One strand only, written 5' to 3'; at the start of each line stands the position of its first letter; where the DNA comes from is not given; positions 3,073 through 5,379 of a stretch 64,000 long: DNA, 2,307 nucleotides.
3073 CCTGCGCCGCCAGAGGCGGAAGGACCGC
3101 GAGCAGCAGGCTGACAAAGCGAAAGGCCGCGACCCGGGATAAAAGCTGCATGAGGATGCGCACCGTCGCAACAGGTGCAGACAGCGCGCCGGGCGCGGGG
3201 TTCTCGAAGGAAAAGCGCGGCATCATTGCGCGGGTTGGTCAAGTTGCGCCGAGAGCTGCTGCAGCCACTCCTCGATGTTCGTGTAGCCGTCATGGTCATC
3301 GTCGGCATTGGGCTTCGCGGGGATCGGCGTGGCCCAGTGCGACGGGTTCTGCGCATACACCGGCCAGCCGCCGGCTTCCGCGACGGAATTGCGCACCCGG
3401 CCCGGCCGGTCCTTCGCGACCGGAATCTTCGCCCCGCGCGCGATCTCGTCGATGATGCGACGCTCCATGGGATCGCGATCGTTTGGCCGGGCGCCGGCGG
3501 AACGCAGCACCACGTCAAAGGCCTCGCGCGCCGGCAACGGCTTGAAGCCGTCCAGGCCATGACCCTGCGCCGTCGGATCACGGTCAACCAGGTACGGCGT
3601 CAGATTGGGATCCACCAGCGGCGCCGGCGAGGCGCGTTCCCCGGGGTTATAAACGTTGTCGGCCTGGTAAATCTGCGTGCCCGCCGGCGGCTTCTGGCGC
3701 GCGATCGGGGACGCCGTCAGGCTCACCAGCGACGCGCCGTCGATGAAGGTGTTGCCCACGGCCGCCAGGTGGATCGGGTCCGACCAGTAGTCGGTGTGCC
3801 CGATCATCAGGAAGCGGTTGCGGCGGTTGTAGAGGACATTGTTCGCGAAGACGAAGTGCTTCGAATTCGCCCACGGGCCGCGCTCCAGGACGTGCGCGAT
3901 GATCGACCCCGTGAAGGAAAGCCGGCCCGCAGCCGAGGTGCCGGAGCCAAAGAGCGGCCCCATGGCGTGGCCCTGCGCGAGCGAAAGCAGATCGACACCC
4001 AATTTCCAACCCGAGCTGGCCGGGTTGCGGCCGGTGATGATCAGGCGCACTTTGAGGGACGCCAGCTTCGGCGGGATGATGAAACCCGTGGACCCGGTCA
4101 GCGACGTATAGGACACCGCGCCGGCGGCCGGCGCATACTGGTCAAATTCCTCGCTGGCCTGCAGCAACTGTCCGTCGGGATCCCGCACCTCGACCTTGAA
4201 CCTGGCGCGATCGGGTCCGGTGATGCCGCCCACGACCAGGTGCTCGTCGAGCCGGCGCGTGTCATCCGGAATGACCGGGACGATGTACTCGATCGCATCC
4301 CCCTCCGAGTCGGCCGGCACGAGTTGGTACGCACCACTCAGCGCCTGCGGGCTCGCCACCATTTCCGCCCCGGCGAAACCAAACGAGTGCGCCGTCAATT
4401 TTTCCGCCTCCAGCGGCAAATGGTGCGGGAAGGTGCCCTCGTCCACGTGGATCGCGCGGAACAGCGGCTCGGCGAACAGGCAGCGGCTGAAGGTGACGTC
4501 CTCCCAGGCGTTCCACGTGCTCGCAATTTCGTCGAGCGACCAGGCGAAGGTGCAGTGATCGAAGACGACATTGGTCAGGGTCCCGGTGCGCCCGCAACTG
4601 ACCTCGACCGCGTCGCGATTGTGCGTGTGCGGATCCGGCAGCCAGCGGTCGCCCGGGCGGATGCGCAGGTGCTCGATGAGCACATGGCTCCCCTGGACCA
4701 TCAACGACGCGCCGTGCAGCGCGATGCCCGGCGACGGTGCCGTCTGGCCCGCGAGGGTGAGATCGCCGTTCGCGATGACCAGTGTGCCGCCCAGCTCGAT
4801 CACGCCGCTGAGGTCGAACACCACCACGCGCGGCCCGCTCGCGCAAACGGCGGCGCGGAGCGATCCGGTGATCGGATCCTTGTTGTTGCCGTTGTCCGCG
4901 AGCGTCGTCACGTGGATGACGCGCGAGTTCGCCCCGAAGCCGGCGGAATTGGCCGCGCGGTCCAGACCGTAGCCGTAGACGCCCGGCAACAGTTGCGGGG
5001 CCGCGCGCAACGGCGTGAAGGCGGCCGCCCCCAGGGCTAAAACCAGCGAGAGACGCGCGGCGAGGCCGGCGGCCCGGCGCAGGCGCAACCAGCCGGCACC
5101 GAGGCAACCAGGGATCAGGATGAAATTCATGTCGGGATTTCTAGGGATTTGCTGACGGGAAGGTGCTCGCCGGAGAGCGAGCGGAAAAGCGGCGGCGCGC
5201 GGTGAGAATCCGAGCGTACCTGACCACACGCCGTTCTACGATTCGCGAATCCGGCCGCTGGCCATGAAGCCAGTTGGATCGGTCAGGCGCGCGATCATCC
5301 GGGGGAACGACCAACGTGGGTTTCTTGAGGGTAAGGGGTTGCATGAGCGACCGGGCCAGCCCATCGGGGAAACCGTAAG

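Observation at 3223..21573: Tandem array of four diversified secreted PL1 lyases behind a single TonB-dependent receptor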

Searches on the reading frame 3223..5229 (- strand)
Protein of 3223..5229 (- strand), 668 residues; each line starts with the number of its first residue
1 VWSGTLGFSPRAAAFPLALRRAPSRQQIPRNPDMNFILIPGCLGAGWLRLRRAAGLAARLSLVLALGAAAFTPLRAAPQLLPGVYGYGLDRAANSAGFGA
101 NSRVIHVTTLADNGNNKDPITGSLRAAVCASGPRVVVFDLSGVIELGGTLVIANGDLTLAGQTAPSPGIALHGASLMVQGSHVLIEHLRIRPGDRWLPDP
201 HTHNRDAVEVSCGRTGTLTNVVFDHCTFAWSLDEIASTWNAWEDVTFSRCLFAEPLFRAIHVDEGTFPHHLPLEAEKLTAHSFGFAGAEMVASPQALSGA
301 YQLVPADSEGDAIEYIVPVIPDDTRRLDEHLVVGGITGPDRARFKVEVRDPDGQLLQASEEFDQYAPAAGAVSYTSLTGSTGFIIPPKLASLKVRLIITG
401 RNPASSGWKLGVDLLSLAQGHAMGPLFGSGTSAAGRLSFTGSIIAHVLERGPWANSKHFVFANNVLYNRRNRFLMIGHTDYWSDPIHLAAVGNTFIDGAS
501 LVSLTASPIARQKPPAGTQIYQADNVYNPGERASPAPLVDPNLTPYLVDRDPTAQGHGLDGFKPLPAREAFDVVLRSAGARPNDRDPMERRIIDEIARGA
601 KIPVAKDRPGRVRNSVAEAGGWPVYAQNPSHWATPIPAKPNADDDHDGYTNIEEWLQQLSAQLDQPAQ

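Call 8: search_protein_families(library=pfam, proteins=[window:3223-5229:-], max_evalue=0.01)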
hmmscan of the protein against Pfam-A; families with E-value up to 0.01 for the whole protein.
window:3223-5229:- (668 aa): 0 families

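Call 9: search_solved_structures(query=window:3223-5229:-, max_evalue=1, show_alignments=2)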
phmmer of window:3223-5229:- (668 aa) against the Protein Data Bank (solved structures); distinct sequences matched with E-value up to 1: 1.
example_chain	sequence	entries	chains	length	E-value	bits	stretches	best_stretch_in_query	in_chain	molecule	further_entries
9buj_A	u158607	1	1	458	7.6e-19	71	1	99-262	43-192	Pectate lyase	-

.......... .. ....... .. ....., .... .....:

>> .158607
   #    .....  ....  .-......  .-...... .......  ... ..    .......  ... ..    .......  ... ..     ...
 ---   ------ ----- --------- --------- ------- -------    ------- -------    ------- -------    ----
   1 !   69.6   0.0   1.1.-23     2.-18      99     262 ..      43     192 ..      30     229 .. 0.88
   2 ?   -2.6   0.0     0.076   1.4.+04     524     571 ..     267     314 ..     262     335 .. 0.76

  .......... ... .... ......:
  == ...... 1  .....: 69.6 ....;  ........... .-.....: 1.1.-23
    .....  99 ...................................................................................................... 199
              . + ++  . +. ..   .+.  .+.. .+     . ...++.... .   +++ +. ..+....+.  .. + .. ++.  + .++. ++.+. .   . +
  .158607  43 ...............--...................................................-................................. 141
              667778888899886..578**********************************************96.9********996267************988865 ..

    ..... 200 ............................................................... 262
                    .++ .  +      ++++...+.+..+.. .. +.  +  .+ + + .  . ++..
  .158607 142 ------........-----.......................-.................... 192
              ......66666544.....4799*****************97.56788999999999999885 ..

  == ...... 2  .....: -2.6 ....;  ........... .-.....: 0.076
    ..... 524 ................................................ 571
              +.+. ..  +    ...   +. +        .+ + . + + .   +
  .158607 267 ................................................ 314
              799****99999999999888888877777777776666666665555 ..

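Call 11: search_protein_families(library=ncbifam, proteins=[window:3223-5229:-], max_evalue=0.1)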
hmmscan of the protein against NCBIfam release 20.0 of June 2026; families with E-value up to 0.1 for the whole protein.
window:3223-5229:- (668 aa): 2 families
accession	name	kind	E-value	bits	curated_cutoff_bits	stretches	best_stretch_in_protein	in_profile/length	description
NF041900.1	pec_ly_PelZ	equivalog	5.1e-35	121.1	840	2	68-238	15-171/422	pectate lyase PelZ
NF042425.1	Amuc_1099_fam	equivalog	0.091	12.3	50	0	639-657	125-143/321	Amuc_1099 family pilus-like system protein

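Call 16: find_homologous_proteins(query=window:3223-5130:-, max_evalue=0.00001)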
Query window:3223-5130:- (635 aa): 98 proteins with E <= 0.00001 among 8000 candidates.
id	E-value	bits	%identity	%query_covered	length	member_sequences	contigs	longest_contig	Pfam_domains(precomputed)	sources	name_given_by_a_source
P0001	0.0e+0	1458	100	100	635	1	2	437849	-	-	-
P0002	0.0e+0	1088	79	94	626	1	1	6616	-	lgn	-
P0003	0.0e+0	1086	75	100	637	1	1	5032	-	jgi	jgi:hypothetical protein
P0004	0.0e+0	1082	78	94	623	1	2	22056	-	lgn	-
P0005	0.0e+0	1066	74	96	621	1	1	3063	-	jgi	jgi:hypothetical protein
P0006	0.0e+0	1058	75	95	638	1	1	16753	-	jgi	jgi:hypothetical protein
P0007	0.0e+0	1058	75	95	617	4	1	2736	-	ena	-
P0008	0.0e+0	1051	74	96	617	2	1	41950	-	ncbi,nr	ncbi:MAG TPA: hypothetical protein VG734_02480 [Lacunisphaera sp.]|nr:hypothetical protein [Lacunisp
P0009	0.0e+0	1047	75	96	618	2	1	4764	-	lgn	-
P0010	0.0e+0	1040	73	96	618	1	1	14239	-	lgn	-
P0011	0.0e+0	1039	75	96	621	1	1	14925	-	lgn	-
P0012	1.5e-274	931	77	81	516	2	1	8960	-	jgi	jgi:hypothetical protein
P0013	6.7e-237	806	58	98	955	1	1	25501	PF07679.23,PF13895.13,PF18887.6,PF02494.23,PF13927.13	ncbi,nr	ncbi:MAG TPA: immunoglobulin domain-containing protein, partial [Lacunisphaera sp.]|nr:immunoglobuli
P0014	3.3e-222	758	76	70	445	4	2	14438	-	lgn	-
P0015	2.1e-194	666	52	97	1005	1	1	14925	PF21708.5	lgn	-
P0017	6.2e-186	638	51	96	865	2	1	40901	-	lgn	-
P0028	1.9e-155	537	47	95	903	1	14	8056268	PF16990.12,PF22704.3,PF03422.22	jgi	jgi:hypothetical protein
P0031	2.1e-146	507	45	95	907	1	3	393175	PF22704.3,PF03422.22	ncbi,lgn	-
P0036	3.7e-133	464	44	97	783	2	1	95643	PF18099.8,PF22704.3,PF03422.22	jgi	jgi:hypothetical protein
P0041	1.6e-122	429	42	94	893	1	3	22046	PF18099.8,PF16990.12,PF22704.3,PF03422.22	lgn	-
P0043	9.1e-118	413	41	95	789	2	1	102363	PF22704.3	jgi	jgi:hypothetical protein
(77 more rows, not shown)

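Call 24: find_encoding_contigs(protein=P0001, flank=10000, max_places=4)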
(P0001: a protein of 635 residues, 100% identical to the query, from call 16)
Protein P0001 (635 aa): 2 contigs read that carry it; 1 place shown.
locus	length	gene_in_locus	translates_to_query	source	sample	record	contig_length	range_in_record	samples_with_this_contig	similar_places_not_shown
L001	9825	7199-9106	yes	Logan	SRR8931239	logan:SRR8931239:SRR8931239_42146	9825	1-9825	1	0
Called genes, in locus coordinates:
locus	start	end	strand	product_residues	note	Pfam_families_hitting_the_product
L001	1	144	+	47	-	?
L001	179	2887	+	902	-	-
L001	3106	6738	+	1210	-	-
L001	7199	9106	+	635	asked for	-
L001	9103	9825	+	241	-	?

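Call 26: find_related_loci(query=window:3223-4998:-, collection=genome_contigs, flank=10000)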
Query window:3223-4998:- (591 aa) in genome_contigs; peptide patterns used: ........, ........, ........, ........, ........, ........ (x = any residue, [..] = any of these).
44 stretches matched a pattern; 7 encode a relative of the query (tblastn E <= 1e-3); 7 distinct loci.
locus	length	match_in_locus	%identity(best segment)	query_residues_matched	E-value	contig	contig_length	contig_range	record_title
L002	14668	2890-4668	75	1-591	0e+0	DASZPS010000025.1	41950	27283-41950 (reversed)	MAG TPA_asm: Lacunisphaera sp. isolate SMAG_U5977 k141_399663, whole genome shotgun sequence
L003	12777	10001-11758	60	1-587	0e+0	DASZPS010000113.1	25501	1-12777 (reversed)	MAG TPA_asm: Lacunisphaera sp. isolate SMAG_U5977 k141_690158, whole genome shotgun sequence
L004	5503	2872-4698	45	2-591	5e-158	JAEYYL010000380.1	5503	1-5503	MAG: Verrucomicrobia bacterium isolate OH_CBlB_45 k127_2853748, whole genome shotgun sequence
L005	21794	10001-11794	44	2-587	1e-150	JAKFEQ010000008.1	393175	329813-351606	MAG: Opitutaceae bacterium isolate LC077 contig-124_6, whole genome shotgun sequence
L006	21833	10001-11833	41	2-587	2e-136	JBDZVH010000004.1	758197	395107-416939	MAG: Opitutaceae bacterium isolate PE_dung23 NODE_5_length_758197, whole genome shotgun sequence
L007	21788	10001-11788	42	2-583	4e-136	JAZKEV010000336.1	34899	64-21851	MAG: Verrucomicrobiota bacterium isolate DC_HB_02_SPN181219-bin050 DCHB02SPN_B050_0_000000000336, whole genome shotgun s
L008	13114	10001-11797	44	2-586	1e-134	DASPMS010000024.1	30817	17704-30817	MAG TPA_asm: Opitutaceae bacterium isolate SMAG_U12099 k141_35243, whole genome shotgun sequence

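Call 28: predict_structure(alignment_id=A2)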
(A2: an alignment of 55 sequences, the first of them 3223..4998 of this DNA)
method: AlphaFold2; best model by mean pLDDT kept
length: 591 residues; sequences in the alignment: 55
mean_pLDDT: 95.0   pTM: 0.93
mean pLDDT of the five models: 95.0, 93.7, 93.4, 92.8, 92.3
residues with pLDDT >= 90: 537; 70-90: 50; 50-70: 4; < 50: 0
segments of 3 or more residues with pLDDT < 50: none
pLDDT, mean of each block of 10 residues (from residue 1): 93 96 97 97 98 98 97 96 97 97 98 95 90 89 98 96 96 96 91 94 96 95 96 98 95 95 97 97 96 92 84 98 96 97 91 96 98 93 99 93 93 98 90 95 98 94 97 96 96 97 96 98 96 93 93 90 96 96 87 53
secondary structure, 60 per line:
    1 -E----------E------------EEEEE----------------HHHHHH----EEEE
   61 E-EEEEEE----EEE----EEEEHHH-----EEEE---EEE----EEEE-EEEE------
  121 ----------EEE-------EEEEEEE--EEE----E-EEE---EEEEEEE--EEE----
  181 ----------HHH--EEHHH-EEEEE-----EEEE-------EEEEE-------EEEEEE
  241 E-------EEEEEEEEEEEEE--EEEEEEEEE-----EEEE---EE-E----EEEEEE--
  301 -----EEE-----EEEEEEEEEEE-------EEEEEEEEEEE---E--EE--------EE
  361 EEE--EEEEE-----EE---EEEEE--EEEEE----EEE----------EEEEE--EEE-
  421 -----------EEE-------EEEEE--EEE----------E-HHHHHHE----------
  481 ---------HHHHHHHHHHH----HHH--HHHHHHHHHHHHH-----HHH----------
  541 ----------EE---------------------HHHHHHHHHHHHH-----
elements in order: E26-30 H47-52 E57-61 E63-68 E73-75 E80-83 E92-95 E99-101 E106-109 E111-114 E131-133 E141-147 E150-152 E159-161 E165-171 E174-176 E202-206 E212-215 E223-227 E235-241 E249-261 E264-272 E278-281 E293-298 E306-308 E314-324 E332-342 E359-363 E366-370 E381-385 E388-392 E397-399 E410-414 E417-419 E432-434 E442-446 E449-451 H464-469 H490-500 H510-522 H574-586
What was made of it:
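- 3223..5130 (-): Ly1: PL1_2-like lyase with insertion and no terminal appendage (635 aa). The AF2 model has pLDDT 95 (call 28).
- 3970..4440 (-): Ly1 intra-helix CBM-like insertion (mature residues 187-343). It forms a separate beta-sandwich in the model (call 28).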

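Call 31: fold_search(model_id=the predicted structure, library=pdb)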
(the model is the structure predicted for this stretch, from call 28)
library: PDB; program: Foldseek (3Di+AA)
matches with E <= 10: 1724; with E <= 0.001: 99
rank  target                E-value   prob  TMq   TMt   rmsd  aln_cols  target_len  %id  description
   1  9buj                  2.8e-18  1.00  0.48  0.65   6.6       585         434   16  Structure of PfPL1 from Pseudoalteromonas fuliginea (released 2024-07-10)
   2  7ehg_B                5.0e-09  1.00  0.20  0.81   2.6       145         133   23  Crystal Structure of MiXBM (released 2022-03-30)
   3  7ehg_A                5.3e-09  1.00  0.20  0.81   2.6       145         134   23  Crystal Structure of MiXBM (released 2022-03-30)
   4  7ehg_C                1.1e-08  1.00  0.20  0.81   2.7       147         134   22  Crystal Structure of MiXBM (released 2022-03-30)
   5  7ehg_E                3.8e-08  1.00  0.20  0.80   2.8       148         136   22  Crystal Structure of MiXBM (released 2022-03-30)
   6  7ehg_F                4.8e-08  1.00  0.20  0.80   2.8       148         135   22  Crystal Structure of MiXBM (released 2022-03-30)
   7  7ehg_G                7.2e-08  1.00  0.20  0.82   2.7       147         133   22  Crystal Structure of MiXBM (released 2022-03-30)
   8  6fi2_A                1.1e-07  1.00  0.39  0.60   7.6       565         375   13  VexL: A periplasmic depolymerase provides new insight into ABC transporter-dependent secretion of bacterial capsular p (released 2018-05-02)
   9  1pxz_A                3.8e-07  1.00  0.40  0.65   6.8       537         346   11  1.7 Angstrom Crystal Structure of jun a 1, the major allergen from cedar pollen (released 2004-11-16)
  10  8iqe_A                7.3e-07  1.00  0.20  0.20  16.7       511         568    9  Crystal structure of tetrameric K2-2 TSP (released 2024-02-21)
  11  8iq5_A                8.0e-07  1.00  0.20  0.21  14.4       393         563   11  Crystal structure of trimeric K2-2 TSP (released 2024-02-21)
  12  5w6h_A                1.0e-06  1.00  0.22  0.20  11.1       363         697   11  Crystal structure of Bacteriophage CBA120 tailspike protein 4 enzymatically active domain (TSP4dN, orf213) (released 2018-10-24)
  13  8iqe_C                1.0e-06  1.00  0.20  0.21  13.3       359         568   12  Crystal structure of tetrameric K2-2 TSP (released 2024-02-21)
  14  8iq9_B                1.3e-06  1.00  0.19  0.20  14.4       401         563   10  Crystal structure of trimeric K2-2 TSP in complex with tetrasaccharide and octasaccharide (released 2024-02-21)
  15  8iq5_D                1.6e-06  1.00  0.20  0.20  14.4       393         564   11  Crystal structure of trimeric K2-2 TSP (released 2024-02-21)
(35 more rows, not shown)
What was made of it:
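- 3223..5130 (-): Foldseek top hit is 9buj, E 2.8e-18 (call 31).
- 3970..4440 (-): Foldseek matches MiXBM (7ehg, CBM84) with TM 0.81 and 22-23% identity (call 31).
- On CBM84 (for the inserted domain): Foldseek TM 0.81 with 22-23% identity (call 31).
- Closest known: CBM84 xanthan-binding modules. Same: This is the best structural match for the inserted domain (TM 0.81, 22-23% identity, call 31).
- The AF2 model has pLDDT 95, and Foldseek finds 9buj, VexL, Jun a 1 and B. subtilis Pel (calls 28, 31). Foldseek gives TM 0.81 to MiXBM (call 31). VexL, a structural relative, is a periplasmic depolymerase (Foldseek hit title, call 31).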

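Call 34: search_protein_families(library=pfam, proteins=[P0028, P0036, P0041, P0015], max_evalue=1)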
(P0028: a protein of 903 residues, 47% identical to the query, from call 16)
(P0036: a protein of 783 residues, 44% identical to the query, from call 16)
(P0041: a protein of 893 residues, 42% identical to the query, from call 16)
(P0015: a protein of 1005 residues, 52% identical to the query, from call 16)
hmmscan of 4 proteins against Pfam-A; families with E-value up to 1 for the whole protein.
P0028 (903 aa): 4 families
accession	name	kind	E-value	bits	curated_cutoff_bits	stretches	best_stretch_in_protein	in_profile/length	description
PF22704.2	CBM13-like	-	1.3e-16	60.9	30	2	818-894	2-77/82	Alpha-galactosidase, CBM13 domain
PF16990.11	CBM_35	-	7.7e-15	55.7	28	2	780-889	3-106/121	Carbohydrate binding module (family 35)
PF03422.21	CBM_6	-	8e-12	46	28.9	2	781-900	1-121/125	Carbohydrate binding module (family 6)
PF16587.10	DUF5061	-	0.042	14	23.6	0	805-828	12-35/82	17 kDa common-antigen outer membrane protein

P0036 (783 aa): 3 families
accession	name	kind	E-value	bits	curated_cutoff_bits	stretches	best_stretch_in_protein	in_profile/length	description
PF22704.2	CBM13-like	-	1.9e-10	41.2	30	1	696-777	2-80/82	Alpha-galactosidase, CBM13 domain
PF03422.21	CBM_6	-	1.1e-06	29.4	28.9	1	685-782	23-123/125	Carbohydrate binding module (family 6)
PF18099.7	CBM_35_2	-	8.1e-06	26.3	23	1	684-769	16-102/112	Carbohydrate binding module (family 35)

P0041 (893 aa): 4 families
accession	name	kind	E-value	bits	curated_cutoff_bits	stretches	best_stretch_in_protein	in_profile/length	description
PF03422.21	CBM_6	-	5.6e-11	43.3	28.9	2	647-764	1-122/125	Carbohydrate binding module (family 6)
PF22704.2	CBM13-like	-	1.4e-08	35.2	30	2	808-879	2-73/82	Alpha-galactosidase, CBM13 domain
PF16990.11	CBM_35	-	1.3e-06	29.2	28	2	771-888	3-114/121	Carbohydrate binding module (family 35)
PF18099.7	CBM_35_2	-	1.1e-05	25.9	23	1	808-878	28-99/112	Carbohydrate binding module (family 35)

P0015 (1005 aa): 2 families
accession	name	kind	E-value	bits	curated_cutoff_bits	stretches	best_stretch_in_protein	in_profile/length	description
PF21708.4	Glyco_hydro_59_C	-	1.6e-06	28.7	27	2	938-1002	107-172/175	Galactocerebrosidase, C-terminal lectin domain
PF16397.10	DUF5006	-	0.12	11.9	34.1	1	312-370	49-111/263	Domain of unknown function (DUF5006)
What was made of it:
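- On CBM35 (Ly4 residues 620-745): Relatives carry Pfam CBM_35/CBM_6 (call 34).
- Tried and rejected: Pfam on the catalytic domains and the isolated insertion: no hits (calls 8, 34).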
